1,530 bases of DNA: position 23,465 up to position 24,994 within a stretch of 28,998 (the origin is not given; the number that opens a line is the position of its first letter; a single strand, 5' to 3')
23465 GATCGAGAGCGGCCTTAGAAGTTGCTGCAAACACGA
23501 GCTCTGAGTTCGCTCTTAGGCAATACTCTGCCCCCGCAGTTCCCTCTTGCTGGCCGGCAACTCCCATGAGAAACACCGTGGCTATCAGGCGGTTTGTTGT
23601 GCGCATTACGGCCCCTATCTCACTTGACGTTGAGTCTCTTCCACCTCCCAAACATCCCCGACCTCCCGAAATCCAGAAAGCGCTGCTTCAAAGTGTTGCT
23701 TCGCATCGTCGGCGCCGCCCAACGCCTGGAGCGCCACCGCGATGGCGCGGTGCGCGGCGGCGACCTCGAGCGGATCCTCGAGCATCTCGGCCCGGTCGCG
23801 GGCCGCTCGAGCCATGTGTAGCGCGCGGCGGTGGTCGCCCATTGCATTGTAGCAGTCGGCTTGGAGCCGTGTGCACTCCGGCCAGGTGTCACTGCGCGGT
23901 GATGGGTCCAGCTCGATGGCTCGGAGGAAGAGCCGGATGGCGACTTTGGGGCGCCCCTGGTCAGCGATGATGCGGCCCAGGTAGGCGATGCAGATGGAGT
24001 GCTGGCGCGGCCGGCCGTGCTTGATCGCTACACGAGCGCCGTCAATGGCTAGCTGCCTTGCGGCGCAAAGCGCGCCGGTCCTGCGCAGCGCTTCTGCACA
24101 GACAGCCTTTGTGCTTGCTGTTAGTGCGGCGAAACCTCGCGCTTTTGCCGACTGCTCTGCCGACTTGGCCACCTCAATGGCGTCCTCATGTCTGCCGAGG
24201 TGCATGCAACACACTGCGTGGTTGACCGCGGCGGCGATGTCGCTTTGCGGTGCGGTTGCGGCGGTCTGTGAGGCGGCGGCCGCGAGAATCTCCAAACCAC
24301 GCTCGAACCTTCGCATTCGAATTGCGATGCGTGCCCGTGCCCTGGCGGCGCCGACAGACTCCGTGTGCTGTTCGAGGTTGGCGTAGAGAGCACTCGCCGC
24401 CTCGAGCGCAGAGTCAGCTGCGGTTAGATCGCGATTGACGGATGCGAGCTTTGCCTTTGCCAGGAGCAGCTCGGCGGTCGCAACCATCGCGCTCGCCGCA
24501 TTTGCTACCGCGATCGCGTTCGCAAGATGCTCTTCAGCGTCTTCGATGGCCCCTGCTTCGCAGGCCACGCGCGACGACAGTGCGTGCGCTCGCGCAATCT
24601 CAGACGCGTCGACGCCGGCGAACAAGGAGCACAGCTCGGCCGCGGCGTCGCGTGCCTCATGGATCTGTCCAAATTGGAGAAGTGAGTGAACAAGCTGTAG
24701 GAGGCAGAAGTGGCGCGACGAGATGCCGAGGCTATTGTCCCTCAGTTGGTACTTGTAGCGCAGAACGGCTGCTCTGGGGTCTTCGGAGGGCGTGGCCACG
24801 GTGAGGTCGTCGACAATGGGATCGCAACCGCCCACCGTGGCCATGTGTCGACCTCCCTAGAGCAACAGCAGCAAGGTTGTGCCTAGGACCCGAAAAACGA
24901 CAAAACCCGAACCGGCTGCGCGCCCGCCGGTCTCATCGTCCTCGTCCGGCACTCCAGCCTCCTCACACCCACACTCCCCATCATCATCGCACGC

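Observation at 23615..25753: Small secreted Cys-rich acidic peptide gene coupled to a TPR-only protein, divergent from the CI-like tandem-HTH repressor. Possible peptide-based signalling or lysogeny-control pair.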

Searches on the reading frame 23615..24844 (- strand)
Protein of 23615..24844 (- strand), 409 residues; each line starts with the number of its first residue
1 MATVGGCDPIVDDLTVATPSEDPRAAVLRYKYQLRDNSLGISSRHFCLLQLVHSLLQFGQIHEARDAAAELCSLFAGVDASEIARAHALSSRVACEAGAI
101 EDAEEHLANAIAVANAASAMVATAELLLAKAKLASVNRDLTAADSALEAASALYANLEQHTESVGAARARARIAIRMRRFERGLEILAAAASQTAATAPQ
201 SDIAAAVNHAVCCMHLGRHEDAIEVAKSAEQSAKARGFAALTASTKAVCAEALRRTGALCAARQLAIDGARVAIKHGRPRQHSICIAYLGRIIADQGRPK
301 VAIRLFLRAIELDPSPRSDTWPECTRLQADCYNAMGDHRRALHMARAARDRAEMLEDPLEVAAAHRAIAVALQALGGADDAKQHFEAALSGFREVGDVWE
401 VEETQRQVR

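Call 5: search_protein_families(library=pfam, proteins=[window:23615-24844:-], max_evalue=0.1)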
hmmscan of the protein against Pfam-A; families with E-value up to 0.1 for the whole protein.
window:23615-24844:- (409 aa): 10 families
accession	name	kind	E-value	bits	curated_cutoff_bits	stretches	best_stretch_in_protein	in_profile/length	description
PF13424.12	TPR_12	-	3.1e-10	40.5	30.1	3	327-394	8-77/77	Tetratricopeptide repeat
PF13428.12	TPR_14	-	1.2e-07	32.2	23.5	0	48-78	4-34/44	Tetratricopeptide repeat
PF17874.7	TPR_MalT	-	4.2e-06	26.7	45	1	206-388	4-187/336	MalT-like TPR region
PF00515.34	TPR_1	-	0.00012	22.2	27.8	0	296-315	14-33/34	Tetratricopeptide repeat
PF13432.12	TPR_16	-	0.00018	22.3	32.7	1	169-231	2-59/65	Tetratricopeptide repeat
PF12895.13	ANAPC3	-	0.00055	20.6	27.2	0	143-226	5-79/82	Anaphase-promoting complex, cyclosome, subunit 3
PF07719.23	TPR_2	-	0.002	18.6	27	1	288-315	6-33/34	Tetratricopeptide repeat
PF13181.12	TPR_8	-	0.0052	17.3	25.7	0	290-315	8-33/34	Tetratricopeptide repeat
PF17826.7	DUF5588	-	0.0081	15.5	30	1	163-235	48-120/362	Family of unknown function (DUF5588)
PF13176.12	TPR_7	-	0.019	15.5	27.9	0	289-317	5-33/36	Tetratricopeptide repeat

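Call 6: find_homologous_proteins(query=window:23615-24844:-)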
Query window:23615-24844:- (409 aa): 1 proteins with E <= 0.001 among 8000 candidates.
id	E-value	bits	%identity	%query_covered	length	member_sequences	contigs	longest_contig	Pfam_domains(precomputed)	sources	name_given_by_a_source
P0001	4.7e-253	857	100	100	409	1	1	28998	PF17874.8,PF13424.13,PF13428.13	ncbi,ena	-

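Call 7: find_encoding_contigs(protein=window:23615-24844:-, flank=10000)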
Protein window:23615-24844:- (409 aa): no gene with exactly this product is on record in the collection.
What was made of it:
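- Tried and rejected: An exact look-up of the window TPR protein found nothing (call 7).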

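Call 11: search_protein_families(library=phrogs, proteins=[window:23615-24844:-], max_evalue=0.01)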
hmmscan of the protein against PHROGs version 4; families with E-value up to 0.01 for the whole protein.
window:23615-24844:- (409 aa): 1 family
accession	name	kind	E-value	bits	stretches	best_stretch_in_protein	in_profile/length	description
phrog_5208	-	unknown function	0.0019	18.3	0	271-403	206-333/372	-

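Call 15: search_dna_similar(query=window:23615-24844:-, collection=phages, mode=protein, max_evalue=0.01)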
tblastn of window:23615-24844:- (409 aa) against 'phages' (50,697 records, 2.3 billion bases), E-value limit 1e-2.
No match.
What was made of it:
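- Tried and rejected: tblastn against 50,697 phage genomes gave no match (call 15).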

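Call 17: search_protein_representatives(protein=window:23615-24844:-)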
Query: 409 residues. Proteins with E-value up to 0.001 (for the whole library): 173; up to 1e-10: 7; up to 1e-30: 1. The best 150 are listed.
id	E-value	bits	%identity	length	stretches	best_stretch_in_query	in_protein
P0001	1.5e-253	856.7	100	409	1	1-409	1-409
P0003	2.0e-24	103.0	34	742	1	85-401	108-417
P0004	1.1e-19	87.4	30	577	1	49-404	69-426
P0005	2.4e-15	73.1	33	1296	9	331-408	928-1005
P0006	2.1e-13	66.8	30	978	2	129-401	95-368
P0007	1.6e-12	63.8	27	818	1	45-404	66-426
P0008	1.7e-11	60.4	27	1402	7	323-407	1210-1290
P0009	1.2e-10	57.6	26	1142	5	330-397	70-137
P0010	2.8e-10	56.5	41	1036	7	288-383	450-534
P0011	5.5e-09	52.2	29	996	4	326-407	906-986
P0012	1.9e-08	50.5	26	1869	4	207-404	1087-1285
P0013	3.3e-08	49.7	42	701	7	282-316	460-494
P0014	3.5e-08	49.6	30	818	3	206-401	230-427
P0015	8.9e-08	48.2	44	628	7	283-315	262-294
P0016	1.7e-07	47.3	30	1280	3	277-395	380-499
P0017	2.0e-07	47.1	30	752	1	261-404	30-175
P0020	3.2e-07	46.4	26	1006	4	173-401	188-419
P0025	6.7e-07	45.3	26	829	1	96-389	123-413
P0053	1.2e-05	41.2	31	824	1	206-388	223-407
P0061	2.4e-05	40.2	24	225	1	174-355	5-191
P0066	2.8e-05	40.0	30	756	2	275-391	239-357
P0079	4.5e-05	39.3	27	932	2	208-404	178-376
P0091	7.0e-05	38.7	29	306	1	160-390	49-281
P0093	8.2e-05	38.5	29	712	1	116-397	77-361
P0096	8.9e-05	38.3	27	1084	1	66-354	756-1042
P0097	9.4e-05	38.3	23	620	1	77-398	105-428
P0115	2.0e-04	37.2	25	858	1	88-407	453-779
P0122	2.3e-04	37.0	28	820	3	259-404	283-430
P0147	5.6e-04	35.7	26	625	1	49-402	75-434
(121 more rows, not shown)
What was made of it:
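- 23615..24844 (-): 409-aa cytoplasmic all-TPR protein of about 9-10 repeats, with no signal peptide, HTH or AAA+ domain. It is a homologue of the N-terminal sensor domain of TPR-sigma-54 activators. Pfam (call 5). phmmer against 1.8 billion representatives (call 17).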
